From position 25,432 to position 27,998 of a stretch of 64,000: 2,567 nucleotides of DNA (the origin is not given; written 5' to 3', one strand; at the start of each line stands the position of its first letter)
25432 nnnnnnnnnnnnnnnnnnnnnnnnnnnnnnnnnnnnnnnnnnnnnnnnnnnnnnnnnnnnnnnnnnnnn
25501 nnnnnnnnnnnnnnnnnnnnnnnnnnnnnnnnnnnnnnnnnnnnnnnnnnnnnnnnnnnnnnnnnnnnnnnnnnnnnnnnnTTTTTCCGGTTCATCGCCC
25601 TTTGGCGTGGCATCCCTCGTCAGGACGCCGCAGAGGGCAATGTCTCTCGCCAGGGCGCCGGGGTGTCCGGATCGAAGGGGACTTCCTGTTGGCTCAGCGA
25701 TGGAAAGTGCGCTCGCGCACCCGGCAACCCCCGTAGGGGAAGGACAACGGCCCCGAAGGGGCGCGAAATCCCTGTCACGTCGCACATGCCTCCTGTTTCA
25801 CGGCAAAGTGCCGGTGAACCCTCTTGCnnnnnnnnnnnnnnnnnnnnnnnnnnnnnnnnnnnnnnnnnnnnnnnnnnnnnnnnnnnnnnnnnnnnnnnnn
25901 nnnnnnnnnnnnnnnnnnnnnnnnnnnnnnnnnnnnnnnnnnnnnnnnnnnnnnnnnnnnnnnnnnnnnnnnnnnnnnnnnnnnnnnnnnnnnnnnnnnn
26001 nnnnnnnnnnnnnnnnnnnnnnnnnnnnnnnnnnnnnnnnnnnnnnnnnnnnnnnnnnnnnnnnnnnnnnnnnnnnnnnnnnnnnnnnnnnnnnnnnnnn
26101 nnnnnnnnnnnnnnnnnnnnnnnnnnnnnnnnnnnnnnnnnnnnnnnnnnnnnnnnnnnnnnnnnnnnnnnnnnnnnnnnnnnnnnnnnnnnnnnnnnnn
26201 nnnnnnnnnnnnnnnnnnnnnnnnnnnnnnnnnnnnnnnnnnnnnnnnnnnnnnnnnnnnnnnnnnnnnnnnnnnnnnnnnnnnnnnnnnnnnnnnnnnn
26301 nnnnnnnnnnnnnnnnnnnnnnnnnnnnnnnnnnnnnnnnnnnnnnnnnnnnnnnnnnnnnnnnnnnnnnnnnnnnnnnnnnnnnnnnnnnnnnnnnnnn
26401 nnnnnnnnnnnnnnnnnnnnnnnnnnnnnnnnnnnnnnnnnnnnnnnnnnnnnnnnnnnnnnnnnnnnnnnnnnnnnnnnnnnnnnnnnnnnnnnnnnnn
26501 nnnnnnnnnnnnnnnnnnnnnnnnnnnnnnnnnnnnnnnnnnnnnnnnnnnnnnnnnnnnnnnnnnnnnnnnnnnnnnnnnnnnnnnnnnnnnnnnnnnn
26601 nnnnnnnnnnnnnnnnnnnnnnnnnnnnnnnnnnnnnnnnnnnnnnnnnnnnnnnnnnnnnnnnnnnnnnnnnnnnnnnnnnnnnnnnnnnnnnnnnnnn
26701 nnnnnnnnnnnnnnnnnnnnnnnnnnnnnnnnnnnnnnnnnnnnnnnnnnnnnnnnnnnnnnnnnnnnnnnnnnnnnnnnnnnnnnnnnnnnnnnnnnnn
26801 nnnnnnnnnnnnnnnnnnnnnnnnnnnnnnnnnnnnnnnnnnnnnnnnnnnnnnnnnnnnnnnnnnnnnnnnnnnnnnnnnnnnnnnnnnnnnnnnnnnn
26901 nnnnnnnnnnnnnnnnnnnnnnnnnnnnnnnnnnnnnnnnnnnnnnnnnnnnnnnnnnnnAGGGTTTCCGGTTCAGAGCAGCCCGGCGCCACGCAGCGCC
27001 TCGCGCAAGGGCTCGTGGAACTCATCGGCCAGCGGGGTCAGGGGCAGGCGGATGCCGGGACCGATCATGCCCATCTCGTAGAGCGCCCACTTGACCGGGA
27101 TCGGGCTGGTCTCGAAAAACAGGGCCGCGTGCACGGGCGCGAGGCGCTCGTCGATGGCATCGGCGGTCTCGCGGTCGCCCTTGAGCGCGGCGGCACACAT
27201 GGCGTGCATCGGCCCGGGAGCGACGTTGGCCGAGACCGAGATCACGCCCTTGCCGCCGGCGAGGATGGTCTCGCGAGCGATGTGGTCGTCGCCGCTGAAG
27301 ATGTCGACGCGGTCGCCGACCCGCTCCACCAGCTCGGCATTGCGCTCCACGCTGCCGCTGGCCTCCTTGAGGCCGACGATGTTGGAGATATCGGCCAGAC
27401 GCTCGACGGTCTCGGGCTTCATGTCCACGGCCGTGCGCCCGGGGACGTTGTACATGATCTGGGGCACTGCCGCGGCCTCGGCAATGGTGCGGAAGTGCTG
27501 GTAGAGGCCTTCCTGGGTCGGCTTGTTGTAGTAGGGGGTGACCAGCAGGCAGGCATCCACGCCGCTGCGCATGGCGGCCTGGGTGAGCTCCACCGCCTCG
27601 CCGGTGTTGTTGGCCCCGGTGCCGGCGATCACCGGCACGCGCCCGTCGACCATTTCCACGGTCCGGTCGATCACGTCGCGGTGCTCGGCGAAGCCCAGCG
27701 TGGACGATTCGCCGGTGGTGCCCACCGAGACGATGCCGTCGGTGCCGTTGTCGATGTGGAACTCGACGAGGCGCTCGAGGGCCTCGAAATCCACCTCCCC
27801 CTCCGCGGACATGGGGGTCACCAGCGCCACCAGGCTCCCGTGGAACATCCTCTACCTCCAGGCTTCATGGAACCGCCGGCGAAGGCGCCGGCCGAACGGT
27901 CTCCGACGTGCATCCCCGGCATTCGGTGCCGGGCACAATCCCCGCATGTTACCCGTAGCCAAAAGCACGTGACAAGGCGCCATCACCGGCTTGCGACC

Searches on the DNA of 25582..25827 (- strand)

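Call 42: search_dna_similar(query=window:25582-25827:-, collection=plasmids, mode=distant, max_evalue=0.01, max_rows=15)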
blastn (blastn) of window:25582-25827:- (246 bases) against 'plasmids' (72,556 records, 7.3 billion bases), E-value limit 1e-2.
No match.

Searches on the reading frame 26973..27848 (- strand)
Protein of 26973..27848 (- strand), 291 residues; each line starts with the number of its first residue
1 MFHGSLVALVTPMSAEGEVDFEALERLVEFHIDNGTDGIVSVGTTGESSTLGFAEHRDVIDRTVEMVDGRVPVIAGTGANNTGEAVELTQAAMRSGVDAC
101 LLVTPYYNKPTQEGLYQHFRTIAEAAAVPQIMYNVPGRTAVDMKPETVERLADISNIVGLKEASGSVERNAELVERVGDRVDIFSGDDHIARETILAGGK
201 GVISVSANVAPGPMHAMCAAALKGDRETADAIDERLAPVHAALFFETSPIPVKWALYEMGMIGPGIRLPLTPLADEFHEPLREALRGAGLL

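Call 15: search_protein_families(library=ncbifam, proteins=[window:26973-27848:-])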
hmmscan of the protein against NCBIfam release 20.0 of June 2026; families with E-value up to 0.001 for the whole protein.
window:26973-27848:- (291 aa): 7 families
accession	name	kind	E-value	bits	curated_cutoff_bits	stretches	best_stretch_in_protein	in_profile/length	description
TIGR00674.1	dapA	equivalog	1.6e-109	365.2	206.15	1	5-286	2-284/286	4-hydroxy-tetrahydrodipicolinate synthase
TIGR02313.1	HpaI-NOT-DapA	exception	2e-76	256.6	396.7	1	2-290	1-291/294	2,4-dihydroxyhept-2-ene-1,7-dioic acid aldolase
NF003164.0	PRK04147.1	equivalog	1.1e-38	133.2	281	1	4-283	6-285/294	N-acetylneuraminate lyase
NF002958.0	PRK03620.1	subfamily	7.9e-38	130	278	1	3-187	12-192/307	5-dehydro-4-deoxyglucarate dehydratase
TIGR03249.1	KdgD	equivalog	2.1e-36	125.5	373.95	1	4-230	11-237/299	5-dehydro-4-deoxyglucarate dehydratase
TIGR00683.1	nanA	equivalog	3e-32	112.1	382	1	3-276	2-276/293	N-acetylneuraminate lyase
NF040954.1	Arch_KDGaldase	equivalog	2.3e-24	86.2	390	1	7-240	5-232/288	bifunctional 2-dehydro-3-deoxy-phosphogluconate/2-dehydro-3-deoxy-6-phosphogalactonate aldolase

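Call 27: find_homologous_proteins(query=window:26973-27848:-, max_evalue=1e-60)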
Query window:26973-27848:- (291 aa): 7999 proteins with E <= 1e-60 among 8000 candidates; the best 120 are listed.
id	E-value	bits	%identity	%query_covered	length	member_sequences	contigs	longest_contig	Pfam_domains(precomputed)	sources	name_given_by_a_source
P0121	3.6e-187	638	100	100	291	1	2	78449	PF00701.29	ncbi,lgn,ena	-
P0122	1.1e-148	512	80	100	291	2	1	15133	PF00701.29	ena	-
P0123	3.4e-133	461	72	100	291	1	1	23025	PF00701.29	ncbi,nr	ncbi:MAG: 4-hydroxy-tetrahydrodipicolinate synthase [Gammaproteobacteria bacterium]|nr:4-hydroxy-tet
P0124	6.2e-131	454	70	100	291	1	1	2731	PF00701.29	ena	-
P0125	1.1e-130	453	70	100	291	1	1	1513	PF00701.29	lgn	-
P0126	1.9e-130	452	70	100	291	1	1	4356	PF00701.29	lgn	-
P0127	2.0e-130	452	70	100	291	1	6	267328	PF00701.29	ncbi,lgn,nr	ncbi:MAG: 4-hydroxy-tetrahydrodipicolinate synthase [Proteobacteria bacterium]|nr:MAG: 4-hydroxy-tet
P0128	4.1e-130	451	70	100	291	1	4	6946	PF00701.29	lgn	-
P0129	7.1e-130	451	70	100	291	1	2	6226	PF00701.29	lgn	-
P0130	1.1e-129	450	70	100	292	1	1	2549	PF00701.29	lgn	-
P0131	1.2e-129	450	70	100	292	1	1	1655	PF00701.29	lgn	-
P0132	2.1e-129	449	69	100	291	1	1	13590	PF00701.29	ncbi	-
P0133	3.3e-129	448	70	100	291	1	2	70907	PF00701.29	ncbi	-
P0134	4.2e-129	448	69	100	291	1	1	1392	PF00701.29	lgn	-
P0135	9.5e-129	447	70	100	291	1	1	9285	PF00701.29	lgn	-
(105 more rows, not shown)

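Call 30: find_encoding_contigs(protein=P0122, flank=6000, max_places=3)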
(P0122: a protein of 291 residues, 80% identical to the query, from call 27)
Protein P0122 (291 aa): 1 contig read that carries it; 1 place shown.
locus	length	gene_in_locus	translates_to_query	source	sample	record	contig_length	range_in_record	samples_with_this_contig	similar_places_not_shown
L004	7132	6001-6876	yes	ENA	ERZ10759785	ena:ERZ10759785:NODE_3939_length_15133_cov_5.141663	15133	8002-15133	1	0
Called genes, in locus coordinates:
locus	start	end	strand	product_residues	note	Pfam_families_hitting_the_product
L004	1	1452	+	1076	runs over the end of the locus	PF00873:ACR_tran, PF02355:SecD_SecF_C (weak)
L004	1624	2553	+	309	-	PF00126:HTH_1, PF03466:LysR_substrate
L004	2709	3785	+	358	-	PF01594:AI-2E_transport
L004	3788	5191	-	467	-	PF13638:PIN_4, PF02562:PhoH, PF13604:AAA_30 (weak), PF13401:AAA_22 (faint)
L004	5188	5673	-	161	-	PF00578:AhpC-TSA, PF08534:Redoxin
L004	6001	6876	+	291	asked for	PF00701:DHDPS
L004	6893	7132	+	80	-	?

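Call 31: find_encoding_contigs(protein=P0121, flank=10000, max_places=3)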
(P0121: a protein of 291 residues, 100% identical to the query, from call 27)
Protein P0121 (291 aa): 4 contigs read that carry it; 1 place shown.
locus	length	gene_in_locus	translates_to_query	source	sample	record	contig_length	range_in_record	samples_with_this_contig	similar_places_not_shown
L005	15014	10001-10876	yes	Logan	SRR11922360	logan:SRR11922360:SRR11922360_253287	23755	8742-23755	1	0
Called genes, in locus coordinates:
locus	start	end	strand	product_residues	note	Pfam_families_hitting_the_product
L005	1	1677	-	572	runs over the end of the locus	PF00587:tRNA-synt_2b, PF04073:tRNA_edit, PF03129:HGTP_anticodon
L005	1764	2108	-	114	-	PF01187:MIF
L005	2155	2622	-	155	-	PF13511:DUF4124 (weak)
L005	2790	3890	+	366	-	PF25917:BSH_RND (weak), PF25973:BSH_CzcB (weak), PF25876:HH_MFP_RND, PF25885:HH_EMRA (weak), PF25954:Beta-barrel_RND_2 (weak), PF25967:RND-MFP_C, PF25975:CzcB_C (weak), PF25989:YknX_C, +1 more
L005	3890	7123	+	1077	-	PF00873:ACR_tran, PF03176:MMPL (faint), PF02355:SecD_SecF_C (faint)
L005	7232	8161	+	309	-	PF00126:HTH_1, PF03466:LysR_substrate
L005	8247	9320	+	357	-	PF01594:AI-2E_transport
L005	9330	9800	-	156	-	PF08534:Redoxin, PF00578:AhpC-TSA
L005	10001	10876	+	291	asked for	PF00701:DHDPS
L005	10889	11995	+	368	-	PF06804:BamC_C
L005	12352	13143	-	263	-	PF02649:GCHY-1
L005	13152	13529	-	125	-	PF01242:PTPS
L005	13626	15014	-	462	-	?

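Call 43: find_encoding_contigs(protein=P0123, flank=5000, max_places=2)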
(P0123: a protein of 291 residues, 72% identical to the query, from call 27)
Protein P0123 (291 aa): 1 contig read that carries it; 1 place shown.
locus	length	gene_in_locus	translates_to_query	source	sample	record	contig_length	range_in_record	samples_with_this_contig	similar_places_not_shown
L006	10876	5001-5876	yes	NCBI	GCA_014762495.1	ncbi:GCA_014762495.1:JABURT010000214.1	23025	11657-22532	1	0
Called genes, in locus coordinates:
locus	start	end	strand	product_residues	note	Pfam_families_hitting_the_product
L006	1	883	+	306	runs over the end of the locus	PF00126:HTH_1, PF03466:LysR_substrate, PF12849:PBP_like_2 (weak), PF12727:PBP_like (weak)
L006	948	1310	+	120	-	-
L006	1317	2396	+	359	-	PF01594:AI-2E_transport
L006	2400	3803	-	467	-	PF13638:PIN_4, PF02562:PhoH, PF13604:AAA_30 (weak), PF13401:AAA_22 (faint)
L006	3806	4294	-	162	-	PF00578:AhpC-TSA, PF08534:Redoxin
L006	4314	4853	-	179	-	PF13291:ACT_4 (faint), PF01842:ACT (faint), PF13740:ACT_6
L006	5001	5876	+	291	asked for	PF00701:DHDPS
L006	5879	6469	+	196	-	PF06804:BamC_C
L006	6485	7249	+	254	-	PF00753:Lactamase_B, PF23023:Anti-Pycsar_Apyc1, PF12706:Lactamase_B_2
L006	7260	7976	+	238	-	PF01259:SAICAR_synt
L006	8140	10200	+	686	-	PF12729:4HB_MCP_1, PF00672:HAMP, PF00015:MCPsignal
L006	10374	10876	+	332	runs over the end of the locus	PF02518:HATPase_c, PF00204:DNA_gyraseB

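Call 44: find_encoding_contigs(protein=P0127, flank=5000, max_places=2)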
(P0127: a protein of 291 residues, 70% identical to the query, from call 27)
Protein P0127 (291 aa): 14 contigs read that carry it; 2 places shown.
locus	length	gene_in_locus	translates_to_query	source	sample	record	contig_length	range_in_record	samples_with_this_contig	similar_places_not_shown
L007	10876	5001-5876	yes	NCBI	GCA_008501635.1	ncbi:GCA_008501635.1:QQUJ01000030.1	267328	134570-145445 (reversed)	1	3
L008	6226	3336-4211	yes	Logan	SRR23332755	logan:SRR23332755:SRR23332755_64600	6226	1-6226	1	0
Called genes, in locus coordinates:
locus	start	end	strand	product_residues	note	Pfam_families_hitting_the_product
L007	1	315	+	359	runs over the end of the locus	PF01594:AI-2E_transport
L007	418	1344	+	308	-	PF04960:Glutaminase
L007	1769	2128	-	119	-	-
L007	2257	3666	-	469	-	PF13638:PIN_4, PF02562:PhoH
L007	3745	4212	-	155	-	PF08534:Redoxin, PF00578:AhpC-TSA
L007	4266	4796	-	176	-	PF13740:ACT_6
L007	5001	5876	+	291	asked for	PF00701:DHDPS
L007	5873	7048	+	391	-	PF06804:BamC_C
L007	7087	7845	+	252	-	PF00753:Lactamase_B, PF23023:Anti-Pycsar_Apyc1, PF12706:Lactamase_B_2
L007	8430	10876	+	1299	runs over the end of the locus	PF18076:FGAR-AT_N, PF18072:FGAR-AT_linker, PF02769:AIRS_C, PF22689:FGAR-AT_PurM_N-like, PF02769:AIRS_C, PF13507:GATase_5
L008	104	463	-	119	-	-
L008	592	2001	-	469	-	PF13638:PIN_4, PF02562:PhoH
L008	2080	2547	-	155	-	PF08534:Redoxin, PF00578:AhpC-TSA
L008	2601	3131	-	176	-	PF13740:ACT_6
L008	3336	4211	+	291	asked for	PF00701:DHDPS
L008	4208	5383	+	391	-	PF06804:BamC_C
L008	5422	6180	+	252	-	PF00753:Lactamase_B, PF23023:Anti-Pycsar_Apyc1, PF12706:Lactamase_B_2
